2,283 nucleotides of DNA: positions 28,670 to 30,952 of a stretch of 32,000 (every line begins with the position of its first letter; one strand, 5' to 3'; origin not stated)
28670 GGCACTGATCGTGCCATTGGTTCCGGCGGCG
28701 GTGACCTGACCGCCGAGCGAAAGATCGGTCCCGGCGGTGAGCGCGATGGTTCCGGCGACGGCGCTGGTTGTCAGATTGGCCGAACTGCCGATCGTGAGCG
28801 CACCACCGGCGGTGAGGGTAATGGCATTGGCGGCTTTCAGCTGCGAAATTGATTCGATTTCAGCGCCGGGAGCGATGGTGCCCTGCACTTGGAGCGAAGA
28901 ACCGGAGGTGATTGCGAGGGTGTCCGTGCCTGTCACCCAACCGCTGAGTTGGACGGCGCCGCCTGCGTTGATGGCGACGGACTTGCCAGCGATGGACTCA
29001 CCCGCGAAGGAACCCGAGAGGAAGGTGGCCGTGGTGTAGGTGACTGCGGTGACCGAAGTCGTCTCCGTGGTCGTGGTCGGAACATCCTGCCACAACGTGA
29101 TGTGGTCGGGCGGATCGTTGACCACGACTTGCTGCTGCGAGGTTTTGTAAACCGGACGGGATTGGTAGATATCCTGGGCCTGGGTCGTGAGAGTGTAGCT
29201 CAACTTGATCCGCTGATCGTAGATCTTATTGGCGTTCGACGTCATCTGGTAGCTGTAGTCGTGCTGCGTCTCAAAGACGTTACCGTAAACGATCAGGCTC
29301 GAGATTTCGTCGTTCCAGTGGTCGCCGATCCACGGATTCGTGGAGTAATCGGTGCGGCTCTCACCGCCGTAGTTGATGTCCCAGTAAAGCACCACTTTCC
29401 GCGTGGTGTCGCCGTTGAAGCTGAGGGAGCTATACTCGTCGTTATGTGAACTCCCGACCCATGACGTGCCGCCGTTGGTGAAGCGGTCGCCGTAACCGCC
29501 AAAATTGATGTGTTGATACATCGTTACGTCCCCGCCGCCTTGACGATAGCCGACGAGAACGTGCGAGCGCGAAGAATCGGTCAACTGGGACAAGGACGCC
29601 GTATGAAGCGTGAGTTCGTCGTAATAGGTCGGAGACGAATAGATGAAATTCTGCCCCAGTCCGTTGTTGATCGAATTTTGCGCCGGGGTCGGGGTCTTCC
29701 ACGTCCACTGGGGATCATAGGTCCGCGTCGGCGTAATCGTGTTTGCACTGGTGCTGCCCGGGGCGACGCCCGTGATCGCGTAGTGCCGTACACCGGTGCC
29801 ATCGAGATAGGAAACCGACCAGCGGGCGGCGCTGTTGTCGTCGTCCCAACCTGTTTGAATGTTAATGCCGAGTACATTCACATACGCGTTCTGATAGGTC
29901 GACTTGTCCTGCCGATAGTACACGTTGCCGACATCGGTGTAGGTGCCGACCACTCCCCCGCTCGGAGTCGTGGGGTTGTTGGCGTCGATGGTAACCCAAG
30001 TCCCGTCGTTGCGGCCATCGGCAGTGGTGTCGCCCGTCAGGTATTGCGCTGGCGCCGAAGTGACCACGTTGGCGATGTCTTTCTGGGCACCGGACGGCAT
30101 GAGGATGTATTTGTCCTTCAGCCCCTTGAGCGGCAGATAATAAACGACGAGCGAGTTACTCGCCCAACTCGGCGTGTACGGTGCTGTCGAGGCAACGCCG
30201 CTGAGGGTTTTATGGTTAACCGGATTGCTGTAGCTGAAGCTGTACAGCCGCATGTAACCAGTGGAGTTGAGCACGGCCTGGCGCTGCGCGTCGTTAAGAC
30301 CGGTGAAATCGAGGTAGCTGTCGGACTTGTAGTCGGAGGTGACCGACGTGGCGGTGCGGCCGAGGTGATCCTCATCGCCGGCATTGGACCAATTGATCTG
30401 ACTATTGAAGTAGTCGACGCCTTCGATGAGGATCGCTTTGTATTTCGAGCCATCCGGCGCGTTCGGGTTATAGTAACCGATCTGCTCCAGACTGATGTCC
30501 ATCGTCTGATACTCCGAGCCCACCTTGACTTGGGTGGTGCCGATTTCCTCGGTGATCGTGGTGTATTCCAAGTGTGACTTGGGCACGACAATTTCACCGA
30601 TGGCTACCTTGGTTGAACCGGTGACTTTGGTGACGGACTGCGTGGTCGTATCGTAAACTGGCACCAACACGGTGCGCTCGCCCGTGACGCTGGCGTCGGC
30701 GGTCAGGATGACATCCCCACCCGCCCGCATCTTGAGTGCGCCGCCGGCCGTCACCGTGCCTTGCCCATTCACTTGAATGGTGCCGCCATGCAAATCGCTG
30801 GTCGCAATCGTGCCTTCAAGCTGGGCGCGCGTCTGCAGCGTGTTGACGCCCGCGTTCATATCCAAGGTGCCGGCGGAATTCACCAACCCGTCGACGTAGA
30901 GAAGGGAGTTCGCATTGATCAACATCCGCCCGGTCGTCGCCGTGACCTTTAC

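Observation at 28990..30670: Globular, aromatic-rich insertion of about 560 aa interrupts the fibre, possibly a displayed ligand-binding head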

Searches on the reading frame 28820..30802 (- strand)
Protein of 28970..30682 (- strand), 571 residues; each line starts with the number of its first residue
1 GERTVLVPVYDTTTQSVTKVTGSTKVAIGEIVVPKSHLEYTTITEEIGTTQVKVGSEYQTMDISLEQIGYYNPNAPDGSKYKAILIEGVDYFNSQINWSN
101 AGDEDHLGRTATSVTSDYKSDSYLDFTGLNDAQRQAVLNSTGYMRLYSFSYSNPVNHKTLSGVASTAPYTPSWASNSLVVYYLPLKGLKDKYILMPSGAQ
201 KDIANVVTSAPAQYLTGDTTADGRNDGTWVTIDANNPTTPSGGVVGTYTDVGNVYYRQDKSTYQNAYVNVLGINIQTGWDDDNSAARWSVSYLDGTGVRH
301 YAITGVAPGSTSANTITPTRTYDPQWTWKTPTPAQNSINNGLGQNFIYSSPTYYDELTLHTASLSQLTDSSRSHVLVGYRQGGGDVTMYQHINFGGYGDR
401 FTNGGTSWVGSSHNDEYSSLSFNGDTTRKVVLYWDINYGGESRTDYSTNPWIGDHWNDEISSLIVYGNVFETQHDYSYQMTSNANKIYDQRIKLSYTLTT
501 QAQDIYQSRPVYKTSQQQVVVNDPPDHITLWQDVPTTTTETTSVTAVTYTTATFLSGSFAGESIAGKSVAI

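Call 6: search_protein_families(library=pfam, proteins=[window:28970-30682:-], max_evalue=1)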
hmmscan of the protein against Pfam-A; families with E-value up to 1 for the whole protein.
window:28970-30682:- (571 aa): 1 family
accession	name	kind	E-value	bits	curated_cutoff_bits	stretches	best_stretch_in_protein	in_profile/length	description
PF03995.18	Inhibitor_I36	-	0.33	11.3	21.1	2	432-468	15-51/69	Peptidase inhibitor family I36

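Call 7: search_protein_families(library=ncbifam, proteins=[window:28970-30682:-], max_evalue=1)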
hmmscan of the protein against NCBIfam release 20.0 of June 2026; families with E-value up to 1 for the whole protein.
window:28970-30682:- (571 aa): 0 families

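Call 8: search_solved_structures(query=window:28970-30682:-, max_evalue=1, show_alignments=2)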
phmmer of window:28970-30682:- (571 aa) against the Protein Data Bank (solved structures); distinct sequences matched with E-value up to 1: 10.
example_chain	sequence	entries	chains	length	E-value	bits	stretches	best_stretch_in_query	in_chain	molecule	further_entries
3hzb_A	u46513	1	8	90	9e-05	24.8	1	386-468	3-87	Carbohydrate binding protein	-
3snz_A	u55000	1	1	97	0.0044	19.2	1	386-468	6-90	Clostrillin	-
2k1w_A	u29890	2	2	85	0.0056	18.9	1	429-470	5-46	Beta/gama crystallin family protein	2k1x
3so1_A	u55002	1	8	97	0.0059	18.8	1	386-468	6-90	Clostrillin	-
3hz2_A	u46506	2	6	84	0.0063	18.7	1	429-470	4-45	Beta/gama crystallin family protein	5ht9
3so0_A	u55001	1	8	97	0.015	17.5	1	386-468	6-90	Clostrillin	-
3i9h_A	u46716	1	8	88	0.019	17.1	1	386-467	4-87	Beta and gamma crystallin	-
3iaj_A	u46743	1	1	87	0.02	17.1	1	386-467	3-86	Beta and gamma crystallin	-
3sny_A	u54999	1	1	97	0.032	16.4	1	386-468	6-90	Clostrillin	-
5ht8_A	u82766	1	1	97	0.053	15.6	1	386-468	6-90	Beta and gamma crystallin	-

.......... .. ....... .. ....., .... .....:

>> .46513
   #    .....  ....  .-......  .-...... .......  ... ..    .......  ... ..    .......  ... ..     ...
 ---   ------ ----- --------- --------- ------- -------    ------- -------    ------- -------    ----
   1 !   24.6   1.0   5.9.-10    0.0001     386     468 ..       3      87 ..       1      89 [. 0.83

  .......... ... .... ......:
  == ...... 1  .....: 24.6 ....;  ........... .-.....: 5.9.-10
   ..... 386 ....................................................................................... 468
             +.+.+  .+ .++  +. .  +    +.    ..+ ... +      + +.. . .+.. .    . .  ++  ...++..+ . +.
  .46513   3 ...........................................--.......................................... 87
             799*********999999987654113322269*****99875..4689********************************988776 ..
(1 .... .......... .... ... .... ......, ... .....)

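Call 9: find_homologous_proteins(query=window:28970-30682:-, max_evalue=0.001)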
Query window:28970-30682:- (571 aa): 2 proteins with E <= 0.001 among 8000 candidates.
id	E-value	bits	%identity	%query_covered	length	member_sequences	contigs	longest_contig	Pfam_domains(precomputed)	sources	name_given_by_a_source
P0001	6.0e-60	222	44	53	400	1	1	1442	-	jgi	jgi:hypothetical protein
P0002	3.8e-43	166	42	39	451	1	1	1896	-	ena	-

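Call 26: predict_structure(alignment_id=A1)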
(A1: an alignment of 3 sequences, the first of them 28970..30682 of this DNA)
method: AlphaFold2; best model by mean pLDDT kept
length: 571 residues; sequences in the alignment: 3
mean_pLDDT: 32.1   pTM: 0.23
mean pLDDT of the five models: 32.1, 31.7, 28.7, 26.0, 25.8
residues with pLDDT >= 90: 0; 70-90: 0; 50-70: 1; < 50: 570
segments of 3 or more residues with pLDDT < 50: 1-21, 23-571
pLDDT, mean of each block of 10 residues (from residue 1): 40 42 41 43 35 25 28 34 26 23 25 27 33 38 28 24 26 27 30 31 31 34 36 35 32 27 27 32 36 33 31 28 28 32 29 23 26 25 33 29 24 29 38 38 35 38 39 37 40 37 35 31 36 39 33 32 33 28
secondary structure, 60 per line:
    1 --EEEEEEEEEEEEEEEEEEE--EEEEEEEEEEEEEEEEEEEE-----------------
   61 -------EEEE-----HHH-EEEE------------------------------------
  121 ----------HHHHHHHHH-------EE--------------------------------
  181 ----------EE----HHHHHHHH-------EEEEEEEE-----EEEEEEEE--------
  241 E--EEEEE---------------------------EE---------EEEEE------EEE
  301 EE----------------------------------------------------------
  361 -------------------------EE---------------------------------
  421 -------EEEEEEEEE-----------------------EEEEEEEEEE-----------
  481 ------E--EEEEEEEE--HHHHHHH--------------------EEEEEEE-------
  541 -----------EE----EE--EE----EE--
elements in order: E3-21 E24-43 E68-71 E81-84 H131-139 H197-204 E212-219 E225-232 E244-248 E287-291 E298-302 E428-436 E460-469 E490-497 H500-506 E527-533

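Call 29: find_homologous_proteins(query=A2, max_evalue=0.001)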
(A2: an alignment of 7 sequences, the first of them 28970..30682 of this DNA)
Query A2 (7 sequences) (571 aa, profile of the alignment): 1 proteins with E <= 0.001 among 8000 candidates.
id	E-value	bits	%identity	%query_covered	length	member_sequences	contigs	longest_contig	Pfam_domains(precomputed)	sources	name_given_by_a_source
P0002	1.8e-97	346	42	39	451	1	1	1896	-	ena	-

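Call 70: search_protein_families(library=pfam, alignment_id=A8, max_evalue=0.001)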
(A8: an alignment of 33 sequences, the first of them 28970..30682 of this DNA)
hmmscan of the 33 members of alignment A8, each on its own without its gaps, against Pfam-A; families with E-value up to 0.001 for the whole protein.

A. member 1, window:28970-30682:- (571 aa): 0 families

B. families by the number of members that match (of 33 scanned): 11 families
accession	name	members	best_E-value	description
PF17210.9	SdrD_B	1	4.9e-94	SdrD B-like domain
PF18885.6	DUF5648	1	5.1e-42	Domain of unknown function (DUF5648)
PF13620.12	CarboxypepD_reg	1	9.3e-22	Carboxypeptidase regulatory-like domain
PF17802.7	SpaA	1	9e-12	Prealbumin-like fold domain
PF00353.25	HemolysinCabind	1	1.2e-09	RTX calcium-binding nonapeptide repeat (4 copies)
PF11974.14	bMG3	1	3.3e-08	Bacterial alpha-2-macroglobulin MG3 domain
PF13349.12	DUF4097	1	2.3e-07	Toastrack DUF4097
PF22904.2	NOMO1-like_2nd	1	8e-07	BOS complex subunit NOMO1-like, second beta sandwich domain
PF13715.12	CarbopepD_reg_2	1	3e-05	CarboxypepD_reg-like domain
PF00059.27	Lectin_C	1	0.00075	Lectin C-type domain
PF18886.6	DUF5649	1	0.00081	Repeats of unknown function (DUF5649)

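Call 71: predict_structure(alignment_id=A7)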
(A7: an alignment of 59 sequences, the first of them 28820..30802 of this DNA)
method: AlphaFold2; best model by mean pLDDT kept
length: 661 residues; sequences in the alignment: 59
mean_pLDDT: 77.4   pTM: 0.59
mean pLDDT of the five models: 77.4, 76.7, 76.6, 75.5, 70.3
residues with pLDDT >= 90: 227; 70-90: 221; 50-70: 109; < 50: 104
segments of 3 or more residues with pLDDT < 50: 46-60, 62-65, 70-72, 370-389, 432-438, 443-454, 475-482, 494-498, 570-589
pLDDT, mean of each block of 10 residues (from residue 1): 68 73 82 71 48 44 48 60 82 95 97 96 95 96 96 89 87 96 98 98 96 97 95 97 93 95 93 83 95 88 84 82 79 88 89 88 68 44 43 63 86 86 67 48 46 54 62 49 51 48 74 87 94 96 91 77 53 44 45 58 85 88 89 89 72 84 86
secondary structure, 60 per line:
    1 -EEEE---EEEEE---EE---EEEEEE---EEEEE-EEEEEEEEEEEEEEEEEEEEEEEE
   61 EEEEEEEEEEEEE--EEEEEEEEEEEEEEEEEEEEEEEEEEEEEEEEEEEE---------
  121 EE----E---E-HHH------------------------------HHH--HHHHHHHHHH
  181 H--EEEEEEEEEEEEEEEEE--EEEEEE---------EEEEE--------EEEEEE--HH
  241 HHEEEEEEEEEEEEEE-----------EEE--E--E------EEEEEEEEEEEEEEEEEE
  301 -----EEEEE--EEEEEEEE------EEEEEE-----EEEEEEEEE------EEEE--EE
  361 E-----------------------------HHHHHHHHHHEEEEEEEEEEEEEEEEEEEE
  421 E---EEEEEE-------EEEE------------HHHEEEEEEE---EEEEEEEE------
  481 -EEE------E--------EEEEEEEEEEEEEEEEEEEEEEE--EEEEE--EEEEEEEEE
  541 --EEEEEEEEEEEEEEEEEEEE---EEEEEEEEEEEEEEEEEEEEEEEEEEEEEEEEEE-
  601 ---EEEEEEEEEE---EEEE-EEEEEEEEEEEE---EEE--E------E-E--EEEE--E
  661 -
elements in order (helices of 4 or more, strands of 3 or more residues): E2-5 E9-13 E22-27 E31-35 E37-73 E76-111 H171-181 E184-200 E203-208 E218-222 E231-236 H239-242 E243-256 E268-270 E283-300 E306-310 E313-320 E327-332 E338-346 E353-356 E359-361 H391-400 E401-421 E425-430 E438-441 E457-463 E467-474 E482-484 E500-522 E525-529 E532-540 E543-562 E566-599 E604-613 E617-620 E622-633 E637-639 E654-657

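Call 73: fold_search(model_id=the predicted structure, library=pdb)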
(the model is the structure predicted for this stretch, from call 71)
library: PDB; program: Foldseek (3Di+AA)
matches with E <= 10: 590; with E <= 0.001: 0
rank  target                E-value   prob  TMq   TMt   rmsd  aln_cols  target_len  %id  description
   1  7vrp_A                9.6e-03  0.06  0.04  0.07  33.9       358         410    8  Structure of infectious bursal disease virus Gx strain (released 2022-03-30)
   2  8xkn_B                1.1e-02  0.25  0.10  0.20  30.9       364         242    6  Cryo-EM structure of tail tube protein (released 2024-05-01)
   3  5j7o_A                1.4e-02  0.02  0.04  0.05  52.5       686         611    9  Faustovirus major capsid protein (released 2016-05-18)
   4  9jgh_G                2.0e-02  0.20  0.09  0.20  25.4       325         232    6  cryo-EM structure of the TTP polymer at the tube's end (released 2025-07-16)
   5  5j7o_C                3.5e-02  0.02  0.05  0.05  52.6       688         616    8  Faustovirus major capsid protein (released 2016-05-18)
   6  5j7o_D                3.7e-02  0.01  0.05  0.05  52.7       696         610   10  Faustovirus major capsid protein (released 2016-05-18)
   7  9jgh_M                4.8e-02  0.16  0.10  0.22  24.6       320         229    6  cryo-EM structure of the TTP polymer at the tube's end (released 2025-07-16)
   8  1yip                  5.6e-02  0.03  0.04  0.07  30.4       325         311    9  Oxidized Peptidylglycine Alpha-Hydroxylating Monooxygenase (PHM) in a New Crystal Form (released 2005-11-15)
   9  9wca_F                5.6e-02  0.02  0.05  0.06  42.8       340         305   10  Closed state of A8 gpJ 713 central tail fiber (released 2026-01-28)
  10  5z6e                  5.9e-02  0.99  0.10  0.55   5.0        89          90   30  Crystal structure of a beta gamma-crystallin domain of Abundant Perithecial Protein (APP) from Neurospora crassa in the  (released 2019-01-23)
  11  7vrp_F                9.1e-02  0.03  0.05  0.07  34.7       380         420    9  Structure of infectious bursal disease virus Gx strain (released 2022-03-30)
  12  9jgh_E                1.1e-01  0.08  0.07  0.17  30.2       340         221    5  cryo-EM structure of the TTP polymer at the tube's end (released 2025-07-16)
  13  9nrx_J                1.1e-01  0.06  0.07  0.12  40.4       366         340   10  Venezuelan Equine Encephalitis Virus in complex with the single domain antibody V2B3 (released 2025-12-03)
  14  7vrp_C                1.2e-01  0.02  0.05  0.07  48.2       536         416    8  Structure of infectious bursal disease virus Gx strain (released 2022-03-30)
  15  2dck                  1.2e-01  0.01  0.04  0.07  30.0       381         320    8  A tetragonal-lattice structure of alkaliphilic XynJ from Bacillus sp. 41M-1 (released 2007-03-20)
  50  1ag4                  3.3e-01  0.80  0.10  0.47   4.5        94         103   22  NMR STRUCTURE OF SPHERULIN 3A (S3A) FROM PHYSARUM POLYCEPHALUM, MINIMIZED AVERAGE STRUCTURE (released 1998-04-08)
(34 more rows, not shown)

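Call 77: fold_search(model_id=the predicted structure, library=viral)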
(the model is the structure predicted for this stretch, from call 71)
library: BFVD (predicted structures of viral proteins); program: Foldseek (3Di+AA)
matches with E <= 10: 748; with E <= 0.001: 3
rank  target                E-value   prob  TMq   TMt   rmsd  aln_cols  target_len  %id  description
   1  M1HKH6                2.9e-04  0.07  0.05  0.06  38.4       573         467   10  (no name in the UniProt tables at hand)
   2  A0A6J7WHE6            3.2e-04  0.08  0.05  0.06  38.2       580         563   10  Uncharacterized protein [uncultured Caudovirales phage]
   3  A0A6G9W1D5            5.2e-04  0.06  0.05  0.06  53.5       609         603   10  (no name in the UniProt tables at hand)
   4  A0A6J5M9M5            2.7e-03  0.06  0.06  0.03  57.2       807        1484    9  Uncharacterized protein [uncultured Caudovirales phage]
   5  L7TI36                5.5e-03  0.08  0.05  0.08  32.8       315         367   10  LamG-like jellyroll fold domain-containing protein [Haloarcula vallismortis tailed virus 1]
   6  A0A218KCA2            6.1e-03  0.03  0.05  0.04  47.2       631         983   10  CBM-cenC domain-containing protein [Bacillus phage PBC2]
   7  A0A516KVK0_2          6.4e-03  0.06  0.06  0.05  35.5       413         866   12  (no name in the UniProt tables at hand)
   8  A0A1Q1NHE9            1.1e-02  0.03  0.05  0.05  38.3       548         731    8  Polyprotein (Fragment) [Infectious pancreatic necrosis virus]
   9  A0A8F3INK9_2          1.2e-02  0.02  0.05  0.04  54.2       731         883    9  Minor tail protein [Arthrobacter phage SilentRX]
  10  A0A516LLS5            1.2e-02  0.02  0.05  0.03  47.7       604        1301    7  (no name in the UniProt tables at hand)
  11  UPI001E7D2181         1.4e-02  0.07  0.06  0.10  30.5       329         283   10  (no name look-up for this kind of identifier)
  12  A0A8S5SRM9            1.4e-02  0.02  0.05  0.04  54.7       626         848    8  Distal tail protein [Siphoviridae sp. ct5wd11]
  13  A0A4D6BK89            1.4e-02  0.03  0.04  0.07  29.3       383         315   13  (no name in the UniProt tables at hand)
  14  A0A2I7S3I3            1.5e-02  0.06  0.06  0.04  49.7       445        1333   12  (no name in the UniProt tables at hand)
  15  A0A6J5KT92            1.6e-02  0.06  0.06  0.08  37.3       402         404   12  Collagen triple helix repeat [uncultured Caudovirales phage]
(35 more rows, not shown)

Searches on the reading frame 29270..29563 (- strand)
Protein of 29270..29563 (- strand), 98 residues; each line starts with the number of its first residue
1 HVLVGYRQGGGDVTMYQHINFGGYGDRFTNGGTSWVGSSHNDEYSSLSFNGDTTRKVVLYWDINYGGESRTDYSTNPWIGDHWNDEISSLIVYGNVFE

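Call 108: search_solved_structures(query=A10, max_evalue=0.01, show_alignments=1)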
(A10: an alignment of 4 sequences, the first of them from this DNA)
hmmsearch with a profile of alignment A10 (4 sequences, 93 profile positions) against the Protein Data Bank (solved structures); distinct sequences matched with E-value up to 0.01: 22.
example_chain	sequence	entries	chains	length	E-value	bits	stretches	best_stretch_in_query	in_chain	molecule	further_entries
3so1_A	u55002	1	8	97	9.4e-11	45.6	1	54-92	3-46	Clostrillin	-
3so0_A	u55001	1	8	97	5.3e-10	43.1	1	54-92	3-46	Clostrillin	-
3snz_A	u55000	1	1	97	5.5e-10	43.1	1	54-92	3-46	Clostrillin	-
3i9h_A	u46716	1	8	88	3.9e-09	40.4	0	55-92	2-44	Beta and gamma crystallin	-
3sny_A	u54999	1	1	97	4.4e-09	40.2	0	54-92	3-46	Clostrillin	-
3iaj_A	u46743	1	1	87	7.1e-09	39.5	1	13-93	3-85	Beta and gamma crystallin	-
5ht8_A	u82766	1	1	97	1.6e-08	38.4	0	54-92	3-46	Beta and gamma crystallin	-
2k1w_A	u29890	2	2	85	3.4e-08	37.4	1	12-90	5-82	Beta/gama crystallin family protein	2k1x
3hz2_A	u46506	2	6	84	3.5e-08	37.3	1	12-90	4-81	Beta/gama crystallin family protein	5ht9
3hzb_A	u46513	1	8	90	8.9e-08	36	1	13-92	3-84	Carbohydrate binding protein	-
1hdf_A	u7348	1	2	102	0.00015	25.6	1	8-92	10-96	SPHERULIN 3A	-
1ag4_A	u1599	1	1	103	0.00019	25.4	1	8-92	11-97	SPHERULIN 3A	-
5z6e_A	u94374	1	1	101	0.0028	21.6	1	12-82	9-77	DUF1881 domain-containing protein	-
6fd8_A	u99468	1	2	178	0.0051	20.8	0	9-91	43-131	Beta-crystallin S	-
1prr_A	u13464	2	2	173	0.0055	20.6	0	41-90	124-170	DEVELOPMENT-SPECIFIC PROTEIN S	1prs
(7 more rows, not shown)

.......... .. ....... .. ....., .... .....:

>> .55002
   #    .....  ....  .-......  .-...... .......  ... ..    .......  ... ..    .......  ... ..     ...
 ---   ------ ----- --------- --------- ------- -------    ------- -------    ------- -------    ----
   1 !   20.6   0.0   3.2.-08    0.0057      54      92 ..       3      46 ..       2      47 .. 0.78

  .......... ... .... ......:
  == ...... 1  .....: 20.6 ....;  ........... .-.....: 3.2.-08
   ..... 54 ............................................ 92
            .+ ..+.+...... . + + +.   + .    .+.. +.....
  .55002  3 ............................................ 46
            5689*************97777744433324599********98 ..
